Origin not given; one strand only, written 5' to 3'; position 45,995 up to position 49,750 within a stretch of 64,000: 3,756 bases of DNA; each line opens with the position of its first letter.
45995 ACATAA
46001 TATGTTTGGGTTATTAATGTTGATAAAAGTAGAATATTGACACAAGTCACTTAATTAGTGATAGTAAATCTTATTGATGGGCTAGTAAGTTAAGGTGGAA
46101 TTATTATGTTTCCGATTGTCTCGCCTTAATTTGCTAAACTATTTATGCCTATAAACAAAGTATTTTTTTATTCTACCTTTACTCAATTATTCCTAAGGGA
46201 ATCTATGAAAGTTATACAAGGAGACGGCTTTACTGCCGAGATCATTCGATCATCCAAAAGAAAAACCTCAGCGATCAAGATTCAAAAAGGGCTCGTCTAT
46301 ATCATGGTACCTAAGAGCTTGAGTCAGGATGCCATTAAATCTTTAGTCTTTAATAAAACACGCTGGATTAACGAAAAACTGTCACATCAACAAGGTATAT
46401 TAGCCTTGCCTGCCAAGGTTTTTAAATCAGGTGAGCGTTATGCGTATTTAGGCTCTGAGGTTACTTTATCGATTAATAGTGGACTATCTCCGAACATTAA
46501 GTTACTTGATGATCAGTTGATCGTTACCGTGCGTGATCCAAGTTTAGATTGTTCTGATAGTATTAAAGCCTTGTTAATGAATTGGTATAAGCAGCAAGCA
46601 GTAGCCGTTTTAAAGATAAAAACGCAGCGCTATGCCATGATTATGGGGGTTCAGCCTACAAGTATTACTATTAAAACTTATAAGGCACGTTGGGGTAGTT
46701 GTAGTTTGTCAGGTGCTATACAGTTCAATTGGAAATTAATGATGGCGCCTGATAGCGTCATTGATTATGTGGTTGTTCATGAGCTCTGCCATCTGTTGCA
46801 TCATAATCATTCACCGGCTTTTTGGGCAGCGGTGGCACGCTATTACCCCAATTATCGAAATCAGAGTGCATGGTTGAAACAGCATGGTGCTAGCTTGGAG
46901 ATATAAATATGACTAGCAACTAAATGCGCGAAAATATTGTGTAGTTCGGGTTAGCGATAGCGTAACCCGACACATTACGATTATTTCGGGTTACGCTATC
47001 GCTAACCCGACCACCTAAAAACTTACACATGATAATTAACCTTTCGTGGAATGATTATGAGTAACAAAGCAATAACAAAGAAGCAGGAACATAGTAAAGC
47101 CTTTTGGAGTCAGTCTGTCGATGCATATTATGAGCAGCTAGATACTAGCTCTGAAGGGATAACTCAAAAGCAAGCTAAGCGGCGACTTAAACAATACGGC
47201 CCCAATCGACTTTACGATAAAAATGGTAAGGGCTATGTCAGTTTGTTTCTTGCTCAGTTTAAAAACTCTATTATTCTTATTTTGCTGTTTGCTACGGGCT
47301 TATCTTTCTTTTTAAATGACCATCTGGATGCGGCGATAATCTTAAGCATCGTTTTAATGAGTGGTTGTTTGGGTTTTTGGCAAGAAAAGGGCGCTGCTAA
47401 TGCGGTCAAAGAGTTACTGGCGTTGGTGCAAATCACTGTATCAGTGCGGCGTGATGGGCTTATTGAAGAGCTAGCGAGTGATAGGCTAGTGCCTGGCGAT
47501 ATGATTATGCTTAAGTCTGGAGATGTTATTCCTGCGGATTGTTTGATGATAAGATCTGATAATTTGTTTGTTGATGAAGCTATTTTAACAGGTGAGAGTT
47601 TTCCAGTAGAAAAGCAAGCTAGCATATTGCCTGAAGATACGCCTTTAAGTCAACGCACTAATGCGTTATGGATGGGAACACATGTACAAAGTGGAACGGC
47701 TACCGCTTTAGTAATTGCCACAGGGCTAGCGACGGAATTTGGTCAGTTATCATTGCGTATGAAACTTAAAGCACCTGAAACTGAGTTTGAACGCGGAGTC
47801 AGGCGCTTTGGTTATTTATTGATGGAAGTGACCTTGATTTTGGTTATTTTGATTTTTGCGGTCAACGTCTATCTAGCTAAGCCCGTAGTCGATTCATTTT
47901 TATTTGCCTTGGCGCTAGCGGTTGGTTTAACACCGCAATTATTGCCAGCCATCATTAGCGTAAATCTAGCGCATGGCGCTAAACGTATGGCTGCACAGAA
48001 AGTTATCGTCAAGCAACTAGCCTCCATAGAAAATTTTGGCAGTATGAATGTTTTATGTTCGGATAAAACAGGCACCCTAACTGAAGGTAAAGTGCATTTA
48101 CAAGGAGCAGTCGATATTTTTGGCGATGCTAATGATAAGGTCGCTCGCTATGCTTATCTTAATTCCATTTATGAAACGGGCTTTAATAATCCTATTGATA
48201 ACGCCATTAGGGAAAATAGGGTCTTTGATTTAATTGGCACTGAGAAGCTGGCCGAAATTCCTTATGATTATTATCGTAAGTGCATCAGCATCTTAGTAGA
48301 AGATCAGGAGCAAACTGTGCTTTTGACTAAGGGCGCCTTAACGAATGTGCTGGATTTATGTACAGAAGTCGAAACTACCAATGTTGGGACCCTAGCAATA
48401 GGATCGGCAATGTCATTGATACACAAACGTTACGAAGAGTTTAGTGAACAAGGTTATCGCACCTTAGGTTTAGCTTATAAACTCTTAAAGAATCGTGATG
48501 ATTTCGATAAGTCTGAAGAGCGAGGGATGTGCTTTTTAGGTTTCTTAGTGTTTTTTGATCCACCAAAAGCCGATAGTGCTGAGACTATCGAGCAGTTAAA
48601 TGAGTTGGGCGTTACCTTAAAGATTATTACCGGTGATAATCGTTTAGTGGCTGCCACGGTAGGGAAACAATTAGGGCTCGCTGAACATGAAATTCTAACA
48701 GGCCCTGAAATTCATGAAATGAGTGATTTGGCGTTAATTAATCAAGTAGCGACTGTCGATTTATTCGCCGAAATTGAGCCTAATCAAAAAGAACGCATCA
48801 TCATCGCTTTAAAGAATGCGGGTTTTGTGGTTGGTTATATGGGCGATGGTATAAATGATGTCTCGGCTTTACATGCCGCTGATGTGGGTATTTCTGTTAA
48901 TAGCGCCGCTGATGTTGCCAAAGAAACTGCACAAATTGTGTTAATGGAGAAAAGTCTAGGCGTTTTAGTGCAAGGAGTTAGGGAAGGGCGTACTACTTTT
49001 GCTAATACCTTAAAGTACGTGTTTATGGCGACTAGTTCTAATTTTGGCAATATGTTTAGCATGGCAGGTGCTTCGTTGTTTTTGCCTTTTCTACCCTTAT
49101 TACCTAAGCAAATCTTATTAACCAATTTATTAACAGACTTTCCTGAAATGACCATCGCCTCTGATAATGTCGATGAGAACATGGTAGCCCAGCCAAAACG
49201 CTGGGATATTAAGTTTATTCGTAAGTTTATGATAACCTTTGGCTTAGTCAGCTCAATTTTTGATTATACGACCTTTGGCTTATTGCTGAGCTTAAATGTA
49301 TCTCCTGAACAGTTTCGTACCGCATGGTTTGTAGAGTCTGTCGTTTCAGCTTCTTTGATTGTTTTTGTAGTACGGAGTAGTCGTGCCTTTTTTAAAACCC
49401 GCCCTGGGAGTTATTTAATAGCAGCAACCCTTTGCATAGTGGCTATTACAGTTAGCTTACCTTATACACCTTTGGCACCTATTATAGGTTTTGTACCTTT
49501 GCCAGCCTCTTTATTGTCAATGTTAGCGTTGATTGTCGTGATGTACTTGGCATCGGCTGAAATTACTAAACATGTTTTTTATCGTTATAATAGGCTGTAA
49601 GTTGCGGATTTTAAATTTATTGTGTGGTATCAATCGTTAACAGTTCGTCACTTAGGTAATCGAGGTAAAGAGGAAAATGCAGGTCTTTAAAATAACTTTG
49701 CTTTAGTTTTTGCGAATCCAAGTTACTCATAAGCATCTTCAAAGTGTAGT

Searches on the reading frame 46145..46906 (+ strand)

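Call 35: search_protein_families(library=pfam, proteins=[window:46145-46906:+], max_evalue=0.0001)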
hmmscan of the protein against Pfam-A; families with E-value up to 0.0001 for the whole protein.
window:46145-46906:+ (253 aa): 1 family
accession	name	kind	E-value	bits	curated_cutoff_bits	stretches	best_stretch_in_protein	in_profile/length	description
PF01863.23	YgjP-like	-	3.6e-58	197.4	26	1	41-247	2-207/207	YgjP-like, metallopeptidase domain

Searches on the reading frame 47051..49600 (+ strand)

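Call 36: search_protein_families(library=pfam, proteins=[window:47051-49600:+], max_evalue=0.0001)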
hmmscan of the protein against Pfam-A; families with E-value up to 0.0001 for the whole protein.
window:47051-49600:+ (849 aa): 5 families
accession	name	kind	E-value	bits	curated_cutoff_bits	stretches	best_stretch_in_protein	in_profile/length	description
PF00122.25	E1-E2_ATPase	-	3.8e-44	150.8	28.1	1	125-315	2-180/181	E1-E2 ATPase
PF00689.26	Cation_ATPase_C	-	2.5e-23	83.2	27.3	1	680-841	1-174/175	Cation transporting ATPase, C-terminus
PF00690.31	Cation_ATPase_N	-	8.1e-18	64.3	20.4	1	18-85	1-69/69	Cation transporter/ATPase, N-terminus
PF00702.32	Hydrolase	-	1.6e-14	55.1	26.4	1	333-611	2-191/191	haloacid dehalogenase-like hydrolase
PF13246.12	Cation_ATPase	-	3.2e-06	27.5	21.7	1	397-440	46-91/91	Cation transport ATPase (P-type)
